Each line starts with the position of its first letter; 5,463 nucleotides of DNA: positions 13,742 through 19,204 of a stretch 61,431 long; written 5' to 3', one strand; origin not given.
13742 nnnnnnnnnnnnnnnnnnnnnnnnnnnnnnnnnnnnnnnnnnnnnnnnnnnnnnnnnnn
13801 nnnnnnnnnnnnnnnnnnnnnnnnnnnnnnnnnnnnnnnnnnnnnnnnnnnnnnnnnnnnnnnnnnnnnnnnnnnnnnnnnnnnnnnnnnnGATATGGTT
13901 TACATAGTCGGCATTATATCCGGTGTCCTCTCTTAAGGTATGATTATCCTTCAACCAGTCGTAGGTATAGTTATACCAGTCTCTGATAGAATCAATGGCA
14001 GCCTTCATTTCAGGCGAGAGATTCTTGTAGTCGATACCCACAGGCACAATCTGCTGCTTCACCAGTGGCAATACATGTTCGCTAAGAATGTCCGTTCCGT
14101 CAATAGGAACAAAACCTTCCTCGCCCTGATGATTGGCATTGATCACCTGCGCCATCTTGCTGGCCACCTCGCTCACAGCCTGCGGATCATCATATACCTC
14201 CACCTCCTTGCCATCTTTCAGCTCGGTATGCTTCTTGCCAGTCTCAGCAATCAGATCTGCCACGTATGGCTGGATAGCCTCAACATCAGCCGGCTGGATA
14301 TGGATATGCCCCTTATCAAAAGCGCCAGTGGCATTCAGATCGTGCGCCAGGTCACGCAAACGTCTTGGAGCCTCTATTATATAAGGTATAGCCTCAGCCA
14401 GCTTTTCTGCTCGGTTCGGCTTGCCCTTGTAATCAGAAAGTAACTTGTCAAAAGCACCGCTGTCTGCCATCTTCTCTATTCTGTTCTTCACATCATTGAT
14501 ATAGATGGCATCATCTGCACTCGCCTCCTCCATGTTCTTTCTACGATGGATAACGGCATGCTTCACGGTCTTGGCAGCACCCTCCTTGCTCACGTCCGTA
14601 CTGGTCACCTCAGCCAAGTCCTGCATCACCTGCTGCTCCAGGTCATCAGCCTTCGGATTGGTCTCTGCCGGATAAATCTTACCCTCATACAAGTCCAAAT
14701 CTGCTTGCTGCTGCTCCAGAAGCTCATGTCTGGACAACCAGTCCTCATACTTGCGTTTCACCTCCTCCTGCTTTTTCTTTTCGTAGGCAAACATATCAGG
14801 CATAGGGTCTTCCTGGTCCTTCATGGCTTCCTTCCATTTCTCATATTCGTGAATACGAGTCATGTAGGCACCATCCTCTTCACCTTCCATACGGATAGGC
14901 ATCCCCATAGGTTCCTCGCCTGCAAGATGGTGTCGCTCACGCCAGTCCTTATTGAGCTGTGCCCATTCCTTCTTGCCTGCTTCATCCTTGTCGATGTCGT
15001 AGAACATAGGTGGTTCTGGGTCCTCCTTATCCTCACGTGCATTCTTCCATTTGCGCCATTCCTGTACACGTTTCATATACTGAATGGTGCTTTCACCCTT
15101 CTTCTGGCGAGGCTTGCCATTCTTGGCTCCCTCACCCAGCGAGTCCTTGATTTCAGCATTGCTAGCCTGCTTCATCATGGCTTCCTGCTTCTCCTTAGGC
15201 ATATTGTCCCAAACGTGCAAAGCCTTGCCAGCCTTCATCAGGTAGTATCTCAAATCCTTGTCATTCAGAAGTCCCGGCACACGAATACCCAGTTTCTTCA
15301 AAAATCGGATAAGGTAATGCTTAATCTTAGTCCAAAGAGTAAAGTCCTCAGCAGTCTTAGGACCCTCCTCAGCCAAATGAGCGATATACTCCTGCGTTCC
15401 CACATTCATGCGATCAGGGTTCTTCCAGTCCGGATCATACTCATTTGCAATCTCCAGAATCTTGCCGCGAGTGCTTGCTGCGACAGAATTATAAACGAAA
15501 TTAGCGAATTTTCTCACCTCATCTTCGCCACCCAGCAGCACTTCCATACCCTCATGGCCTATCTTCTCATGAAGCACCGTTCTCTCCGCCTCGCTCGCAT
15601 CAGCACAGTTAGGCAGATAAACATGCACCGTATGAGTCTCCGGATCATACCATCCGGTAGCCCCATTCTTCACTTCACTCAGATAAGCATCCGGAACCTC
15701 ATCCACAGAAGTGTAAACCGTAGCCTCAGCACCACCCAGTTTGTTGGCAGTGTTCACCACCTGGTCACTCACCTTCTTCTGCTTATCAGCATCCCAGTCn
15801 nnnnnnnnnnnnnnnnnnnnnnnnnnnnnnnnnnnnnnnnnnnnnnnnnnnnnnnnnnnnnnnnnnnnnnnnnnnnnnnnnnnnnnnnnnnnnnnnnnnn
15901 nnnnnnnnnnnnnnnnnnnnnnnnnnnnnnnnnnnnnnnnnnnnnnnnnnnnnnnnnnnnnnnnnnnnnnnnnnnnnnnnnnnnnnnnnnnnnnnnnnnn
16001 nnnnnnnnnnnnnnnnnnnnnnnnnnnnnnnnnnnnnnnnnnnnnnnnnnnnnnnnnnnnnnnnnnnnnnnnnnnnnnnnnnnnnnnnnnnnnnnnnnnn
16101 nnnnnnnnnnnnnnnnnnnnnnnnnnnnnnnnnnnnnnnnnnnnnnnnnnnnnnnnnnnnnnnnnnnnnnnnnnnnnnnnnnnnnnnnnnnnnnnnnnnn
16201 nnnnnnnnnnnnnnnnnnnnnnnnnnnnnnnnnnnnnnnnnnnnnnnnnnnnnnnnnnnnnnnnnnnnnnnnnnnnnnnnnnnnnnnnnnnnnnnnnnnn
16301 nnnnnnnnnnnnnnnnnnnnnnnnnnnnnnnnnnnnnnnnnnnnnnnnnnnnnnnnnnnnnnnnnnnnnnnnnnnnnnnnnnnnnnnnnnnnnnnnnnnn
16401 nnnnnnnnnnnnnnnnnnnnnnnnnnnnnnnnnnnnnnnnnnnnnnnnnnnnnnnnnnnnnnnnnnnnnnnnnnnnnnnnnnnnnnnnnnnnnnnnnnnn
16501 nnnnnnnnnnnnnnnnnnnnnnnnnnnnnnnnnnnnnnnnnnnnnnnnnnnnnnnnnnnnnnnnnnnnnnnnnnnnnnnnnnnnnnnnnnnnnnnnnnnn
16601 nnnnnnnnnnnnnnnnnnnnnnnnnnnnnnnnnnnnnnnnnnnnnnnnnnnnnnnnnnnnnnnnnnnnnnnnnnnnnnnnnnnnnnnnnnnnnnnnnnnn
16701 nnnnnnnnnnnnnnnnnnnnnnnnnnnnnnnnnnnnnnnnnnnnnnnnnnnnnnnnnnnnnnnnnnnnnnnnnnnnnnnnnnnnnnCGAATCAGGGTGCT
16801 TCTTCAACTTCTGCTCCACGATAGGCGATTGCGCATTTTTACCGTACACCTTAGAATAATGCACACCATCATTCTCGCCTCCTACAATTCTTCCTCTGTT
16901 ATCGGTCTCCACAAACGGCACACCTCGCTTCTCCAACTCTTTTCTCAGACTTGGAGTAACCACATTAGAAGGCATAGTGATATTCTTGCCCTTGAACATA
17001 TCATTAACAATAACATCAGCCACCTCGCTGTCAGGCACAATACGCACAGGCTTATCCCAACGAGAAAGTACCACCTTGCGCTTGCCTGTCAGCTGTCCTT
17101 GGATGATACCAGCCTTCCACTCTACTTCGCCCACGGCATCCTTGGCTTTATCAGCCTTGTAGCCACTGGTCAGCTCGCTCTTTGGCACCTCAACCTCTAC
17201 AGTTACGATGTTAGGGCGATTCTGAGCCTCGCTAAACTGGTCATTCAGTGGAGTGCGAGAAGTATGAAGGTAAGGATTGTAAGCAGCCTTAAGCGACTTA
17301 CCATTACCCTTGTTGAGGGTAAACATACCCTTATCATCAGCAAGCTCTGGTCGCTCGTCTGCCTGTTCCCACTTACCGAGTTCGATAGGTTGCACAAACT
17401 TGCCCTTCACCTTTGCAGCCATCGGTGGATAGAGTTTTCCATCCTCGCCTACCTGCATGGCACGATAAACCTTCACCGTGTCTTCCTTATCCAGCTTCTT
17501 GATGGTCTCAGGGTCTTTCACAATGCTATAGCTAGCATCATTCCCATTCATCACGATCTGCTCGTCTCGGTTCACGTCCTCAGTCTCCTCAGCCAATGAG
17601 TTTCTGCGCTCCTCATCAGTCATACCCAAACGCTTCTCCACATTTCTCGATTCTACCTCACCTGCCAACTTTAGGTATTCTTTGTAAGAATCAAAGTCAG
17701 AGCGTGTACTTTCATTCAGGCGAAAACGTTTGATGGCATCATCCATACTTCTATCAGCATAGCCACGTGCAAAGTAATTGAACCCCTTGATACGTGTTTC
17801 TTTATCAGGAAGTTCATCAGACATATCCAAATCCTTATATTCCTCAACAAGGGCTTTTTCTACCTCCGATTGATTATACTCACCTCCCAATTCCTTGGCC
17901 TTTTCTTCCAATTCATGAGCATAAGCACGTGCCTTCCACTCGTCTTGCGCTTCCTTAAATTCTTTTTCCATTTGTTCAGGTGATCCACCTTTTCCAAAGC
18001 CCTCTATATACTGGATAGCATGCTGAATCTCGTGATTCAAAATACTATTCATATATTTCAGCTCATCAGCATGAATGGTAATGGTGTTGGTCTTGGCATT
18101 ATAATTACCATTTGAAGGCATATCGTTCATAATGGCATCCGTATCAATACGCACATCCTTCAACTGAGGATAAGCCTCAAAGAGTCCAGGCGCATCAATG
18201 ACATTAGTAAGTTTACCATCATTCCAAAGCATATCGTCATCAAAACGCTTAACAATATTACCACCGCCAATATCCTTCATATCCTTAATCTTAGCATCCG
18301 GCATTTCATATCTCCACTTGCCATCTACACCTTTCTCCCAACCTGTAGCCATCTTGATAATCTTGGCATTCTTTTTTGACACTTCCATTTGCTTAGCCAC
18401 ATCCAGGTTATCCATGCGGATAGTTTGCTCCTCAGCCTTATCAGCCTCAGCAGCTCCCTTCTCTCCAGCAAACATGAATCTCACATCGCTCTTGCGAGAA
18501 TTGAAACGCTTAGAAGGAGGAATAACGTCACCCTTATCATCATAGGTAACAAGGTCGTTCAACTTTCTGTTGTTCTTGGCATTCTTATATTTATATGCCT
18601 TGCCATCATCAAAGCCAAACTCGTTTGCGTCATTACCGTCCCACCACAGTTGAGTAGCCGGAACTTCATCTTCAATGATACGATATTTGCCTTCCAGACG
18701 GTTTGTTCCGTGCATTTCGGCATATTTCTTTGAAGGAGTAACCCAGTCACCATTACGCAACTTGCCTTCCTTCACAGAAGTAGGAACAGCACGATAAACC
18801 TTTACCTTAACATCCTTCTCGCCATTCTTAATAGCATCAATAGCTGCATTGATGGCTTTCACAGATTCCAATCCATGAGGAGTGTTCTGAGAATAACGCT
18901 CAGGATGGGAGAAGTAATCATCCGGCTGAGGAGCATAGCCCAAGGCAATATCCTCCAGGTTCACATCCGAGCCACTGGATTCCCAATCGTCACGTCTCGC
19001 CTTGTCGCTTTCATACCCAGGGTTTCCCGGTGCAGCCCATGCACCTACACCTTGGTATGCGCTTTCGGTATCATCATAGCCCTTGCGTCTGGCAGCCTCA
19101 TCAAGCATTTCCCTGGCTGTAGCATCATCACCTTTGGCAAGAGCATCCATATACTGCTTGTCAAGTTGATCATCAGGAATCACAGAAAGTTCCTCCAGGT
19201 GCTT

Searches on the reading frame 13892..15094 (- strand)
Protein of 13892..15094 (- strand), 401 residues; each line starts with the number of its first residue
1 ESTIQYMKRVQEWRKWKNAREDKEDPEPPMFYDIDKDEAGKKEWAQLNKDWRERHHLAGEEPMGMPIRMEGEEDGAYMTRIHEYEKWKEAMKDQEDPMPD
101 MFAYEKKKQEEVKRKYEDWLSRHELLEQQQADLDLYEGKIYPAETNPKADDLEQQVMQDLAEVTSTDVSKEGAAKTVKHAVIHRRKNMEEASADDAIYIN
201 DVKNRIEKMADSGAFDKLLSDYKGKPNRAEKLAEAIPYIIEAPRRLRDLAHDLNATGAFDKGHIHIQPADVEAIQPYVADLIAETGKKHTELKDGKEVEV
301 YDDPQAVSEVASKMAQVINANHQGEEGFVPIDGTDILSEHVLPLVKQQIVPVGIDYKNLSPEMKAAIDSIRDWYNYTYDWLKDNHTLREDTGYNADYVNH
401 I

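Call 65: search_protein_families(library=pfam, proteins=[window:13892-15094:-], max_evalue=5)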
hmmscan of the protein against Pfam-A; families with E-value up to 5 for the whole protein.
window:13892-15094:- (401 aa): 1 family
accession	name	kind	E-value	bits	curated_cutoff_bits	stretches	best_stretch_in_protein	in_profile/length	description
PF13905.12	Thioredoxin_8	-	0.49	11.2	27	1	346-390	33-76/94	Thioredoxin-like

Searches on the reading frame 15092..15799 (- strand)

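Call 65: search_protein_families(library=pfam, proteins=[window:15092-15799:-], max_evalue=5)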
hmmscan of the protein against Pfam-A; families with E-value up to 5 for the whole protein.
window:15092-15799:- (236 aa): 2 families
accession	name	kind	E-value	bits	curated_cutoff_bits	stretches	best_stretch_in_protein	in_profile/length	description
PF21178.2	Itf52_C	-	0.019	15.1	27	1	179-207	16-43/51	Intraflagellar transport protein 52, C-terminal domain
PF09655.15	Nitr_red_assoc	-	0.056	14.3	25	1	91-143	53-105/144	Conserved nitrate reductase-associated protein (Nitr_red_assoc)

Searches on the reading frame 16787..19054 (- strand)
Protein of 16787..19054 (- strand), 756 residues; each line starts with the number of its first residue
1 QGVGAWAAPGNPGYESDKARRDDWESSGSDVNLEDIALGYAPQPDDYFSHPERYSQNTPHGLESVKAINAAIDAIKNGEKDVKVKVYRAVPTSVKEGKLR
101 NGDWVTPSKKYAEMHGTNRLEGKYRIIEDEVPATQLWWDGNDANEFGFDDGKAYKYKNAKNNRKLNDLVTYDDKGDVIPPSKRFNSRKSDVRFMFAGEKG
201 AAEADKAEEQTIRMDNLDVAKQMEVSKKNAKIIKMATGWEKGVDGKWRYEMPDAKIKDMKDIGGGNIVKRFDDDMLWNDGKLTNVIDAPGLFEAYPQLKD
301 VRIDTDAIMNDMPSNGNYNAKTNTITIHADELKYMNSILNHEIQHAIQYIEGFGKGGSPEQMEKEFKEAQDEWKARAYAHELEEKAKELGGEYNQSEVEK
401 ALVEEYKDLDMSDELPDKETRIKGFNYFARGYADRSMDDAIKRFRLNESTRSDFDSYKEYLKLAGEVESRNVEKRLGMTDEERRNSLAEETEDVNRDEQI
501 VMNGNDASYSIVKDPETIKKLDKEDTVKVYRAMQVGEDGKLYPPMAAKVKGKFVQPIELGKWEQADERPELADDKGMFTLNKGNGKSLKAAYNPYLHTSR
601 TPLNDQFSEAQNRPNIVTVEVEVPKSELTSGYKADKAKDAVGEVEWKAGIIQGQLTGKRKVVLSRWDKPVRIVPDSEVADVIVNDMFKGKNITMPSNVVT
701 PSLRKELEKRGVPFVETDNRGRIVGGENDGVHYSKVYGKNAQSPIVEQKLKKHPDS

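Call 69: find_homologous_proteins(query=window:16787-19054:-, max_evalue=0.001)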
Query window:16787-19054:- (756 aa): 644 proteins with E <= 0.001 among 8000 candidates; the best 120 are listed.
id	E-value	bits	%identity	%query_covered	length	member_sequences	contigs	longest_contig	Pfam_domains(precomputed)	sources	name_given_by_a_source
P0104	1.7e-279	948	91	62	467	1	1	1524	PF18838.8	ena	-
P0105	3.6e-259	880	87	59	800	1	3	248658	PF18819.7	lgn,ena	-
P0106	2.6e-257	874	87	59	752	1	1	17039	PF18819.7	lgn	-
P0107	1.9e-256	871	87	59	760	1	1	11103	PF18798.7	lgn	-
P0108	5.8e-255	867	94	53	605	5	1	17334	PF18838.8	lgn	-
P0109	1.4e-156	541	68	26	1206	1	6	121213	PF18838.8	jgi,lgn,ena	-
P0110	2.7e-156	540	51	64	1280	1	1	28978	PF18838.8,PF18819.7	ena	-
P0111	8.7e-146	506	96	31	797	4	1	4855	PF18810.7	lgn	-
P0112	4.8e-141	490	48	66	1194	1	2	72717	PF13101.13,PF18838.8,PF13342.13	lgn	-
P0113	7.0e-141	489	48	66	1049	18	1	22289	PF18838.8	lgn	-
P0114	8.1e-129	449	64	41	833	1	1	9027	PF18838.8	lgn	-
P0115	9.1e-128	446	57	47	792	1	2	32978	PF18838.8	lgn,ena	-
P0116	1.2e-127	446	58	46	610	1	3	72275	PF18838.8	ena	-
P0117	1.3e-127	445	58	46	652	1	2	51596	PF18838.8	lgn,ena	-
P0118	1.3e-127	445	57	47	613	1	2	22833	PF18838.8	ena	-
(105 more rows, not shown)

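Call 80: predict_structure(alignment_id=A3)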
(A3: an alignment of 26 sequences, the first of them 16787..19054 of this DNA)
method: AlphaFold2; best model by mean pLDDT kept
length: 756 residues; sequences in the alignment: 26
mean_pLDDT: 54.7   pTM: 0.30
mean pLDDT of the five models: 54.7, 52.9, 52.8, 51.5, 50.2
residues with pLDDT >= 90: 29; 70-90: 207; 50-70: 179; < 50: 341
segments of 3 or more residues with pLDDT < 50: 1-14, 154-168, 181-206, 260-274, 308-310, 353-361, 435-451, 456-465, 487-673, 685-690, 725-736, 738-756
pLDDT, mean of each block of 10 residues (from residue 1): 31 49 55 78 73 76 89 88 91 80 85 83 90 84 81 49 43 57 43 37 48 64 68 62 55 62 38 51 77 76 64 70 77 71 72 43 59 74 83 83 87 82 83 52 46 49 51 61 52 31 26 33 31 35 29 25 26 25 25 24 27 22 27 26 25 26 29 51 50 61 72 62 41 41 28 28
secondary structure, 60 per line:
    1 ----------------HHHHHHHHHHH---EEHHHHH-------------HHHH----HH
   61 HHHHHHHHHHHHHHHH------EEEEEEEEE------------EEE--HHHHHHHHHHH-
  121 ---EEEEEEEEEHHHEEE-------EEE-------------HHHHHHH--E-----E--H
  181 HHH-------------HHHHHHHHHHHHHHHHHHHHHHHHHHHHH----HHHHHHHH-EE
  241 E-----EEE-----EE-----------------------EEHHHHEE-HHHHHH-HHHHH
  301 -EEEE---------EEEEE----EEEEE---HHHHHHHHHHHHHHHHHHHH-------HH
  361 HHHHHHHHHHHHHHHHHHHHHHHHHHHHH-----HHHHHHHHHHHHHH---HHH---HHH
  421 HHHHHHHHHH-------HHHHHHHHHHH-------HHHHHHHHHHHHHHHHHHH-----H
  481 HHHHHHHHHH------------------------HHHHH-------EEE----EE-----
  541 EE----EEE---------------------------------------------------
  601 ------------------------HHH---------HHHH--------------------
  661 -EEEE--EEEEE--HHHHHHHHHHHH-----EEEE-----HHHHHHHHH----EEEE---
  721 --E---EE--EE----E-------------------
elements in order (helices of 4 or more, strands of 3 or more residues): H17-27 H33-37 H51-54 H59-76 E83-91 E104-106 H109-119 E124-132 E136-138 E146-148 H162-168 H180-183 H197-225 H230-237 E239-241 E247-249 H282-285 H289-294 H296-300 E302-305 E315-319 E324-328 H332-351 H359-389 H395-408 H418-430 H438-448 H456-474 H480-490 H515-519 E527-529 E547-549 H637-640 E662-665 E668-672 H675-686 E692-695 H701-709 E714-717

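Call 84: fold_search(model_id=the predicted structure, library=pdb)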
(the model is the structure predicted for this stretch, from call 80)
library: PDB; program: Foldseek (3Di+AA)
matches with E <= 10: 46; with E <= 0.001: 0
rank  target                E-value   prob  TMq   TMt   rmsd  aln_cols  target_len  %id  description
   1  4jiu                  2.0e+00  0.33  0.05  0.30   3.2        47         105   26  Crystal structure of the metallopeptidase zymogen of Pyrococcus abyssi abylysin (released 2013-06-12)
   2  9zng_7                2.1e+00  0.10  0.04  0.11  13.8        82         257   10  Cryo-EM structure of the Methanosarcina acetivorans 70S ribosome in complex with SriD (released 2026-01-28)
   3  8sln_A                2.7e+00  0.35  0.06  0.16   2.5        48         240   23  Crystal structure of Deinococcus geothermalis PprI complexed with ssDNA (released 2024-03-13)
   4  4m0u_A                3.8e+00  0.16  0.06  0.13   4.2        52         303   15  crystal structure of human PRS1 Q133P mutant (released 2015-02-04)
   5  5ds5_B                3.8e+00  0.11  0.06  0.12   9.2        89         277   15  Crystal structure the Escherichia coli Cas1-Cas2 complex bound to protospacer DNA and Mg (released 2015-10-28)
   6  5iip_A                3.8e+00  0.10  0.05  0.25  10.7        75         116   13  Staphylococcus aureus OpuCA (released 2016-08-24)
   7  2j4k_A                3.8e+00  0.07  0.03  0.11   9.6        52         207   12  Crystal structure of uridylate kinase from Sulfolobus solfataricus in complex with UMP to 2.2 Angstrom resolution (released 2007-02-27)
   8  4q9v_A                3.8e+00  0.02  0.05  0.13  20.0       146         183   16  Crystal structure of TIPE3 (released 2014-10-22)
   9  2h07_B                4.0e+00  0.15  0.06  0.13   4.2        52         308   15  crystal structure of human phosphoribosyl pyrophosphate synthetase 1 mutant S132A (released 2006-10-24)
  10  5vvk_B                4.0e+00  0.11  0.06  0.13   8.2        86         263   13  Cas1-Cas2 bound to full-site mimic (released 2017-08-02)
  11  7mi4_B                4.2e+00  0.25  0.05  0.10   2.3        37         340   19  Symmetrical PAM-PAM prespacer bound Cas4/Cas1/Cas2 complex (released 2021-11-17)
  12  5dlj_B                4.2e+00  0.12  0.06  0.14   8.0        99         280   12  Crystal Structure of Cas-DNA-N1 complex (released 2015-11-11)
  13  3nkd_B                4.5e+00  0.09  0.05  0.12   7.9        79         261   15  Structure of CRISP-associated protein Cas1 from Escherichia coli str. K-12 (released 2010-08-25)
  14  6gnj_C                4.5e+00  0.02  0.05  0.14  13.4       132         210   14  Exoenzyme S from Pseudomonas aeruginosa in complex with human 14-3-3 protein beta, trimeric crystal form in complex wi (released 2018-09-26)
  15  7kft_E                4.7e+00  0.07  0.06  0.11  11.3        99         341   14  Partial Cas6-RT-Cas1--Cas2 complex (released 2021-03-31)
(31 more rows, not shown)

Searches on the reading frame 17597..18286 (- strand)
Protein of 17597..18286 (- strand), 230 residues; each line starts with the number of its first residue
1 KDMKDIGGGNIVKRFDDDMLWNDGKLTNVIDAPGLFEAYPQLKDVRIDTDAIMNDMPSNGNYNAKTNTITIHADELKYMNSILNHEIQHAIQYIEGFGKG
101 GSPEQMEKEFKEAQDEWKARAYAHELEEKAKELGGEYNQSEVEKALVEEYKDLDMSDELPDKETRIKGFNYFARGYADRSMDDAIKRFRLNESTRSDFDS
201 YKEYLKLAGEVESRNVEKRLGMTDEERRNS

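Call 65: search_protein_families(library=pfam, proteins=[window:17597-18286:-], max_evalue=5)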
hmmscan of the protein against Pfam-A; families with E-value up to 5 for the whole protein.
window:17597-18286:- (230 aa): 5 families
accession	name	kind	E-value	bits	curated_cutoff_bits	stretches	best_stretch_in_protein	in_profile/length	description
PF20573.4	DUF6782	-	0.00086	19.1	27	1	54-111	63-121/241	Putative metallopeptidase family (DUF6782)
PF19527.4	DUF6055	-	0.0064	15.9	27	1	59-125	108-178/417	Family of unknown function (DUF6055)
PF17334.7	CsgA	-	0.034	15.4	25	1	65-92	38-65/83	Minor curli fiber component A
PF13699.11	eCIS_core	-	0.054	14.1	22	1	41-93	17-75/79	eCIS core domain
PF10263.15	SprT-like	-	0.11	12.8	25.6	1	60-96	34-78/108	SprT-like family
